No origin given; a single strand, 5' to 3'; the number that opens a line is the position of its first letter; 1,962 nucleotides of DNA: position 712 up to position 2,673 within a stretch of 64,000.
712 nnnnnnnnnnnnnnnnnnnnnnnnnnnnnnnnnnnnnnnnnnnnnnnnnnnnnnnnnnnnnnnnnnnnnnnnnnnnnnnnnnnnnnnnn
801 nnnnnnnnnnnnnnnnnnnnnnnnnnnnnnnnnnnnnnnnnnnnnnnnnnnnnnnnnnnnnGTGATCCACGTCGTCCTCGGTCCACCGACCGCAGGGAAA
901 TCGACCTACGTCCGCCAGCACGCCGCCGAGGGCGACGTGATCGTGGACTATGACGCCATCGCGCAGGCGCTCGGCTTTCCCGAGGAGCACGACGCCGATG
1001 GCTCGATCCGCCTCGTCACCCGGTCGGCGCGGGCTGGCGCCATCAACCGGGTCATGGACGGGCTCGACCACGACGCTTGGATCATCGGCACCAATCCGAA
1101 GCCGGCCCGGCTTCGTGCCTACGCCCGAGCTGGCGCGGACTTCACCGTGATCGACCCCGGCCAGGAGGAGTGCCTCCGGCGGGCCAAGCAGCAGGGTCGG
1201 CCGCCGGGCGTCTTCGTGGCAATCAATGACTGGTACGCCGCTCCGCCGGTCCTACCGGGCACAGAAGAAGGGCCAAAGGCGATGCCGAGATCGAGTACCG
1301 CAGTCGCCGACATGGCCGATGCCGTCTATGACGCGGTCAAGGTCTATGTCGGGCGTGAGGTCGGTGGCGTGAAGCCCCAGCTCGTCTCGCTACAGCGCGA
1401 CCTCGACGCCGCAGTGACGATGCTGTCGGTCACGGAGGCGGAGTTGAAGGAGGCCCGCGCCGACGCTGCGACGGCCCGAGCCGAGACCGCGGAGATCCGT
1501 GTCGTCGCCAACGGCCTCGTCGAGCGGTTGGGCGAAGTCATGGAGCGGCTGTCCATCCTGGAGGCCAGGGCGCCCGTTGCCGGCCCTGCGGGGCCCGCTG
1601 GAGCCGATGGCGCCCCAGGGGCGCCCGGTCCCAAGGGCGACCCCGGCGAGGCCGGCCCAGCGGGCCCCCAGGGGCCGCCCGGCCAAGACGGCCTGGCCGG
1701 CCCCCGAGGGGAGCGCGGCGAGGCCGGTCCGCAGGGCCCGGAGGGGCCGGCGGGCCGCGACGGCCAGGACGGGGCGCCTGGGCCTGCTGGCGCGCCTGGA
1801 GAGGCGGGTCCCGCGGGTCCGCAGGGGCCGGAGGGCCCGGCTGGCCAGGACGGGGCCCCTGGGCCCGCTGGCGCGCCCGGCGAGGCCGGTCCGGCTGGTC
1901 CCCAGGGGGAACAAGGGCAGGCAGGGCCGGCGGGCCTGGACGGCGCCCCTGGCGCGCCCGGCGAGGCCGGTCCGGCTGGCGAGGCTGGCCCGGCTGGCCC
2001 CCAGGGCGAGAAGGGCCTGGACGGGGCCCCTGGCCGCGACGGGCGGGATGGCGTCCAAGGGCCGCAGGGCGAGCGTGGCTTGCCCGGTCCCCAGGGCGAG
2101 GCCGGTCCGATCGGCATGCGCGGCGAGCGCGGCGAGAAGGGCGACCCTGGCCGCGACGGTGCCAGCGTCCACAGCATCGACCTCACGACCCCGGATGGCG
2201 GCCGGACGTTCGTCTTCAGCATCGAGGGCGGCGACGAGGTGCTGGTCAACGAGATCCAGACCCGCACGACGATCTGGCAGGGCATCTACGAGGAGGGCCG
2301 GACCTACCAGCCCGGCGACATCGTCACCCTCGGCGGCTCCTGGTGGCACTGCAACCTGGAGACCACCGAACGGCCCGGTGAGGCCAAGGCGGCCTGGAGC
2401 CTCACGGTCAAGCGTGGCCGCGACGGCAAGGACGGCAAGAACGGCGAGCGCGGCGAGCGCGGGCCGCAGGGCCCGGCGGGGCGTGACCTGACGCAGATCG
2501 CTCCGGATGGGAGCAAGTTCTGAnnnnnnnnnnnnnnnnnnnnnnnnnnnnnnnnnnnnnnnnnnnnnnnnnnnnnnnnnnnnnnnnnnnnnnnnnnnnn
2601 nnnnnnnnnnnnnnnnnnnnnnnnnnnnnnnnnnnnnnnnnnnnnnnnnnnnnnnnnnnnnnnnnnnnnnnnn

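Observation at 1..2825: No prohead protease or major capsid gene between portal and head-tail connector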

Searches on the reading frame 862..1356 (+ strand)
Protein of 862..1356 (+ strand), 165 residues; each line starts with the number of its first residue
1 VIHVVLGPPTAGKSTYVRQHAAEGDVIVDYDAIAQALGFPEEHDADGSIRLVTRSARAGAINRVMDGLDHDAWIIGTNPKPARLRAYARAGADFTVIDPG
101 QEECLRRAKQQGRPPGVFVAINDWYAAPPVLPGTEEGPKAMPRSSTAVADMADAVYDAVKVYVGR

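Call 34: search_solved_structures(query=window:862-1356:+, max_evalue=1, show_alignments=2)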
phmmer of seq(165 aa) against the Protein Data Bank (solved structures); distinct sequences matched with E-value up to 1: 0.

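Call 46: find_homologous_proteins(query=window:862-1281:+, max_evalue=0.00001)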
Query seq(140 aa) (140 aa): 12 proteins with E <= 0.00001 among 244 candidates.
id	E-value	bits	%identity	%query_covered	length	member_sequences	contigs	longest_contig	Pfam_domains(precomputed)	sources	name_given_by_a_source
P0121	5.1e-35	139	47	94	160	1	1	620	-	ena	-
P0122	5.8e-32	129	51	89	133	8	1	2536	-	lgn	-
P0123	2.4e-30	124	47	94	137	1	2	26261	PF13671.13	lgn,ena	-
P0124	1.8e-28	118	49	90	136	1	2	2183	-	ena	-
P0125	7.8e-27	112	44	90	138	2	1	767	-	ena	-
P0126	2.1e-25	108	46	89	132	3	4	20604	-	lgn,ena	-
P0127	3.0e-24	104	49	93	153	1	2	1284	PF13671.13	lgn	-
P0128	5.4e-23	100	45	91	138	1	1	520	PF13671.13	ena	-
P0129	1.6e-16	79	38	89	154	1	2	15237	-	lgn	-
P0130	5.1e-9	54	40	81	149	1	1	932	PF13671.13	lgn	-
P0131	1.3e-8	53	34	89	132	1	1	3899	PF13671.13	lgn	-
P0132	1.7e-7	50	37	81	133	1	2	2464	PF13671.13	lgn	-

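Call 47: find_encoding_contigs(protein=P0123, flank=6000, max_places=2)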
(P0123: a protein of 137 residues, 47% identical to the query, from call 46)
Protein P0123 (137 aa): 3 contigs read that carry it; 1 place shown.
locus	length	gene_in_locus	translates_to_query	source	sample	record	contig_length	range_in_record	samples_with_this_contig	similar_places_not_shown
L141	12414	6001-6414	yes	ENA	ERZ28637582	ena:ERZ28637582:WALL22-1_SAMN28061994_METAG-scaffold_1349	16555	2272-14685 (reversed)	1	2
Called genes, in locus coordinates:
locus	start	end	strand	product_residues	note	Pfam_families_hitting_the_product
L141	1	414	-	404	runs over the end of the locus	PF22483:Mu-transpos_C_2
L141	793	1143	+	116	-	PF11133:Phage_head_fibr (weak)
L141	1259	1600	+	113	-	-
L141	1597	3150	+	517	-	-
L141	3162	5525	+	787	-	PF04860:Phage_portal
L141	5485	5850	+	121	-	-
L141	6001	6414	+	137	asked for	PF13671:AAA_33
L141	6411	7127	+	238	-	PF04586:Peptidase_S78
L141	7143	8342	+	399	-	PF05065:Phage_capsid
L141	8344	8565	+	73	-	-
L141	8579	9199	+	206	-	-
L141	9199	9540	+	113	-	-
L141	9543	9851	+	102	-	-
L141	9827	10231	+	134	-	-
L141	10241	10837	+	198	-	PF25681:Phage_TTP_17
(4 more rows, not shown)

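Call 48: find_encoding_contigs(protein=P0126, flank=6000, max_places=2)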
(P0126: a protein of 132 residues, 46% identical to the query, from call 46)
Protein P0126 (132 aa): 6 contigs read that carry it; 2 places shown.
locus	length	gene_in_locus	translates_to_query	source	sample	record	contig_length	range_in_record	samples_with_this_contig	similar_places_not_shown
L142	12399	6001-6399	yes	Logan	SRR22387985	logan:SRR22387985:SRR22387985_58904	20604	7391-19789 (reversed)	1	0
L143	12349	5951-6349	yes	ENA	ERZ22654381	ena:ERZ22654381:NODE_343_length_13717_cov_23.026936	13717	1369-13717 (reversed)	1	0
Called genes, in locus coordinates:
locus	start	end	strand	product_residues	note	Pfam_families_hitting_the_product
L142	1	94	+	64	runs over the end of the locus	-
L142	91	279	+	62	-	-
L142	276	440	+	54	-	-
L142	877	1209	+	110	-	-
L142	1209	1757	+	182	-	-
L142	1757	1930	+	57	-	-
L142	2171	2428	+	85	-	PF14279:HNH_5 (weak), PF01844:HNH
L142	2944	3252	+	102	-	-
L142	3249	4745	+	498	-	PF03354:TerL_ATPase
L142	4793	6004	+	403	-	PF04860:Phage_portal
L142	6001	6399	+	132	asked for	-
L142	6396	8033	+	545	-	PF04586:Peptidase_S78, PF25209:Phage_capsid_4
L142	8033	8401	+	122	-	-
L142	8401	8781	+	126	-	-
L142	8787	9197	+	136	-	-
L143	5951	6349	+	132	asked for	-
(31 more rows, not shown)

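Call 49: find_encoding_contigs(protein=P0129, flank=6000, max_places=2)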
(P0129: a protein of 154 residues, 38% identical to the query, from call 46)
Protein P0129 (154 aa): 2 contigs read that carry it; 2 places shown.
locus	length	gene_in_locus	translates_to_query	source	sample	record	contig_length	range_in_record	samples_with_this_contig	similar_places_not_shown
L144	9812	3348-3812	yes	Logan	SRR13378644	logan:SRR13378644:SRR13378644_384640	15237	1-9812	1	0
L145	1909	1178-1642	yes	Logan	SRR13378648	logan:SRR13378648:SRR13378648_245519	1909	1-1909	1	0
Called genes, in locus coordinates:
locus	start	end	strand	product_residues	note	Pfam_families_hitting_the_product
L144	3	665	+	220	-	?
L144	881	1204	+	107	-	-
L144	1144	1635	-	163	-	-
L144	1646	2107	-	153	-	PF19730:DUF6221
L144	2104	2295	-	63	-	-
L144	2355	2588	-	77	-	-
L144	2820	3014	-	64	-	-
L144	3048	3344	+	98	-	PF01844:HNH (weak)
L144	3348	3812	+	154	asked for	-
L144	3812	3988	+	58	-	-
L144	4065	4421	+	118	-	-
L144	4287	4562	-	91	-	-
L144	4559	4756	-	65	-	-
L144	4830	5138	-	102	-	-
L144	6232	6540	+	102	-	-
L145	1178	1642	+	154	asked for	-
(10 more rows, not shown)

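Call 63: predict_structure(alignment_id=A2)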
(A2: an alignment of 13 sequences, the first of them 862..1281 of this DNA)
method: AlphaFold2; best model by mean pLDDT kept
length: 140 residues; sequences in the alignment: 13
mean_pLDDT: 90.0   pTM: 0.83
mean pLDDT of the five models: 90.0, 89.9, 89.4, 89.0, 87.8
residues with pLDDT >= 90: 107; 70-90: 20; 50-70: 8; < 50: 5
segments of 3 or more residues with pLDDT < 50: 136-140
pLDDT, mean of each block of 10 residues (from residue 1): 96 96 96 85 68 93 94 95 95 97 97 92 95 60
secondary structure, 60 per line:
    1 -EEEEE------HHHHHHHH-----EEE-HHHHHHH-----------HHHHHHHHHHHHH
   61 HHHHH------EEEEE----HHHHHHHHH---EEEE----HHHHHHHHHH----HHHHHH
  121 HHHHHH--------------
elements in order: E2-6 H13-20 E26-28 H30-36 H48-65 E72-76 H81-89 E93-96 H101-110 H115-126
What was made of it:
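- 862..1251 (+): N-terminal P-loop domain (aa 1-~130) with Walker A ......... and a polynucleotide-kinase-like fold. The AF2 model has pLDDT 90 (call 63).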

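Call 66: fold_search(model_id=the predicted structure, library=pdb)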
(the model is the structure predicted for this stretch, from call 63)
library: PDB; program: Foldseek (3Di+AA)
matches with E <= 10: 774; with E <= 0.001: 5
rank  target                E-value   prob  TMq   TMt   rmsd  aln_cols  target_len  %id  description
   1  4gp7_A                5.2e-04  1.00  0.58  0.49   3.8       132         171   15  Polynucleotide kinase (released 2012-11-14)
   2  1ltq                  6.3e-04  1.00  0.62  0.33   8.0       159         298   21  CRYSTAL STRUCTURE OF T4 POLYNUCLEOTIDE KINASE (released 2002-10-09)
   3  4jt2_B                8.7e-04  1.00  0.55  0.47   4.3       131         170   14  Structure of Clostridium thermocellum polynucleotide kinase bound to CTP (released 2013-08-28)
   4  2vli_B                9.3e-04  1.00  0.46  0.40   6.4       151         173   15  Structure of Deinococcus radiodurans tunicamycin resistance protein (released 2008-06-17)
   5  3adk                  9.9e-04  1.00  0.47  0.37   6.4       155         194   17  REFINED STRUCTURE OF PORCINE CYTOSOLIC ADENYLATE KINASE AT 2.1 ANGSTROMS RESOLUTION (released 1988-01-16)
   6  3cm0                  2.1e-03  0.98  0.43  0.35   7.1       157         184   19  Crystal structure of adenylate kinase from Thermus thermophilus HB8 (released 2008-09-23)
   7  4gp6_A                2.4e-03  1.00  0.57  0.48   4.9       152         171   13  Polynucleotide kinase (released 2012-11-14)
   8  2vli_A                2.4e-03  0.99  0.47  0.42   6.5       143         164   15  Structure of Deinococcus radiodurans tunicamycin resistance protein (released 2008-06-17)
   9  4jst_A                3.1e-03  1.00  0.56  0.48   4.3       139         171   14  Structure of Clostridium thermocellum polynucleotide kinase bound to UTP (released 2013-08-28)
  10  4xrp_A                3.4e-03  1.00  0.63  0.32   4.0       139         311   17  Structure of the Pnkp1/Rnl/Hen1 RNA repair complex (released 2015-04-22)
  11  2bwj_B                3.4e-03  1.00  0.52  0.40   5.9       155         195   12  Structure of adenylate kinase 5 (released 2005-07-21)
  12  2bwj_A                4.6e-03  1.00  0.51  0.39   5.8       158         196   12  Structure of adenylate kinase 5 (released 2005-07-21)
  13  4gp6_B                4.6e-03  0.99  0.52  0.45   5.3       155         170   12  Polynucleotide kinase (released 2012-11-14)
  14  3lw7_A                6.0e-03  1.00  0.54  0.47   5.6       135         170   11  The Crystal Structure of an Adenylate kinase-related protein bound to AMP from sulfolobus solfataricus to 2.3A (released 2010-03-09)
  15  4mde_A                7.2e-03  1.00  0.56  0.48   4.4       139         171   16  Structure of bacterial polynucleotide kinase product complex bound to GDP and DNA (released 2013-11-06)
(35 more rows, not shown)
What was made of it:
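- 862..1251 (+): The top Foldseek PDB hits are polynucleotide kinases 4gp7, 1ltq and 4xrp, TM 0.58-0.63 (call 66).
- On Polynucleotide-kinase-like P-loop kinases (AAA_33 clan): The top PDB matches are polynucleotide kinases (call 66). Other P-loop kinases (adenylate, shikimate, gluconate) match the fold nearly as well (call 66).
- Closest known: Polynucleotide kinase-type P-loop kinases. Same: The fold matches (Foldseek probability 1.0, TM 0.58-0.63; call 66).
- a 130-aa kinase-fold domain (calls 63, 66);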

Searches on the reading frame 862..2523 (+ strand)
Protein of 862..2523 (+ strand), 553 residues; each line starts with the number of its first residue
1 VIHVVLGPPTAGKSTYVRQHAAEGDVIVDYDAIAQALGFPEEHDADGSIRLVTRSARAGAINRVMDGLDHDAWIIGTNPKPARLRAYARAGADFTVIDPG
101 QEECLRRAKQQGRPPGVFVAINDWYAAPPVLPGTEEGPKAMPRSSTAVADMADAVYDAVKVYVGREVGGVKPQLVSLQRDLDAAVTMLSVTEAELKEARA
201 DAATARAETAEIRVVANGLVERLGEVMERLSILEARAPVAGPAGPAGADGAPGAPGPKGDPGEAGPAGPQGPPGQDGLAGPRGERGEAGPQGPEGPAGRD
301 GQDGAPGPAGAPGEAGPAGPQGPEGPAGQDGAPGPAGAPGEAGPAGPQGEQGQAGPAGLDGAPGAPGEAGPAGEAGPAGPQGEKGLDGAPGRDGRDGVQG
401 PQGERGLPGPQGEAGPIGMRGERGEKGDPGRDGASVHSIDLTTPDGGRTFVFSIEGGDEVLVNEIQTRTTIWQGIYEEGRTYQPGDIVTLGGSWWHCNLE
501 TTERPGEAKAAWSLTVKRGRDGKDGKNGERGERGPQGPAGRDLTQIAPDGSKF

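Call 3: search_protein_families(library=pfam, proteins=[window:862-2523:+], max_evalue=0.01)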
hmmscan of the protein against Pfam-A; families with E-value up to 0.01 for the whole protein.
window:862-2523:+ (553 aa): 3 families
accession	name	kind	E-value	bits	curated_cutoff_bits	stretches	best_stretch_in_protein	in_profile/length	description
PF01391.23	Collagen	-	3.4e-36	123.3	27.2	5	379-434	1-56/60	Collagen triple helix repeat (20 copies)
PF13671.12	AAA_33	-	0.00015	22.5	27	1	3-50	2-50/143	AAA domain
PF02839.19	CBM_5_12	-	0.0065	16.9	26.2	0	476-506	2-31/44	Carbohydrate-binding module family 5/12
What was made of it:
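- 862..1251 (+): Pfam AAA_33 is weak, 22.5 bits against a cut-off of 27 (call 3).
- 1582..2166 (+): 65 uninterrupted Gly-X-Y collagen triplets (aa 241-435). Pfam Collagen PF01391 3e-36 (call 3).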

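Call 4: search_protein_families(library=phrogs, proteins=[window:862-2523:+], max_evalue=0.01)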
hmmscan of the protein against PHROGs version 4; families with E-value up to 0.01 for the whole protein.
window:862-2523:+ (553 aa): 39 families (the best 25 are shown)
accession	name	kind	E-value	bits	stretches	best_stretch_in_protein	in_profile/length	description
phrog_5073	-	tail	1.8e-42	147.1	3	330-438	260-368/519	tail fiber protein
phrog_8745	-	tail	2.2e-40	139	3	226-336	1371-1484/1803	tail fiber protein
phrog_6320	-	tail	2.7e-35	123.3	2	241-340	113-212/745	tail fiber protein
phrog_366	-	tail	8.6e-34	118.8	3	134-310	224-378/474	tail fiber protein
phrog_4581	-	head and packaging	7.3e-31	108.9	1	1-127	125-258/395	terminase small subunit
phrog_819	-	tail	5.4e-29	102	1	240-540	480-716/1024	tail protein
phrog_1806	-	tail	8.6e-27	95.1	2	315-438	111-235/276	collagen like minor tail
phrog_9644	-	head and packaging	9.8e-24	85.3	1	1-147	3-153/341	head maturation protease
phrog_1289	-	head and packaging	9.9e-22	78.9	1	435-526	239-331/331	portal protein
phrog_18350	-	tail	5.4e-20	73.1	3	349-446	108-207/253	tail fiber protein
phrog_26246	-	tail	1.5e-19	71.4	2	239-361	90-209/329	tail protein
phrog_1658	-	unknown function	1.5e-18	68.4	3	364-436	43-115/239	-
phrog_32123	-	unknown function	7e-17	61.9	3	322-402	233-313/532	-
phrog_10972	-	tail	1.3e-16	62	2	358-431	157-227/343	tail fiber protein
phrog_38766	-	head and packaging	1.9e-15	57.3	3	349-436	76-163/478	virion structural protein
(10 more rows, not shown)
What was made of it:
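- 862..1251 (+): PHROG hits are phrog_4581, 9644 and 2071 (call 4).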

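Call 6: find_encoding_contigs(protein=window:862-2523:+, flank=10000, max_places=6)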
Protein window:862-2523:+ (553 aa): 1 contig read that carries it; 1 place shown.
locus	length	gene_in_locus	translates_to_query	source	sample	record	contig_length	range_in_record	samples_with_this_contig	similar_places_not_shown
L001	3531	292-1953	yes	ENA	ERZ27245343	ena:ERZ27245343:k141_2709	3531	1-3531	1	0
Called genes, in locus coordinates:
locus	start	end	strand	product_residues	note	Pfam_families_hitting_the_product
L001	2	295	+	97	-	?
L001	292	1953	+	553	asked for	-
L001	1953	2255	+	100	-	-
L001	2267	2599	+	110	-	PF05521:Phage_HCP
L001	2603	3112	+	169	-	PF04883:HK97-gp10_like (weak)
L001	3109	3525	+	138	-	PF11367:Tail_completion_gp17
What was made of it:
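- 862..2523 (+): 553-aa post-portal gene: a kinase-like domain fused to a collagen-like fibre with a CBM5/12-like C-terminal domain; its start overlaps the portal stop (GTGA). The identical protein is on metagenome contig L001 (call 6).
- Tried and rejected: An exact-sequence look-up of the 553-aa protein gave only a 3.5-kb contig that starts inside the window (call 6).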

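Call 33: search_protein_families(library=ncbifam, proteins=[window:862-2523:+], max_evalue=0.01)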
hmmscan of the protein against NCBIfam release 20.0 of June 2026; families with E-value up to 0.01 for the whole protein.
window:862-2523:+ (553 aa): 3 families
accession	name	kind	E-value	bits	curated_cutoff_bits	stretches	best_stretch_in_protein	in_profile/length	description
NF038329.2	gly_rich_SclB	equivalog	9.2e-42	143.5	325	2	239-434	121-320/442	LPXTG-anchored collagen-like adhesin Scl2/SclB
NF046116.1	adhesin_Lcl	equivalog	1.7e-26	92.7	500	1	239-486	52-313/431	collagen-like adhesin Lcl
NF038330.1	adhesin_SclA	exception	1.6e-22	80.7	400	2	311-434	115-241/405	LPXTG-anchored collagen-like adhesin Scl1/SclA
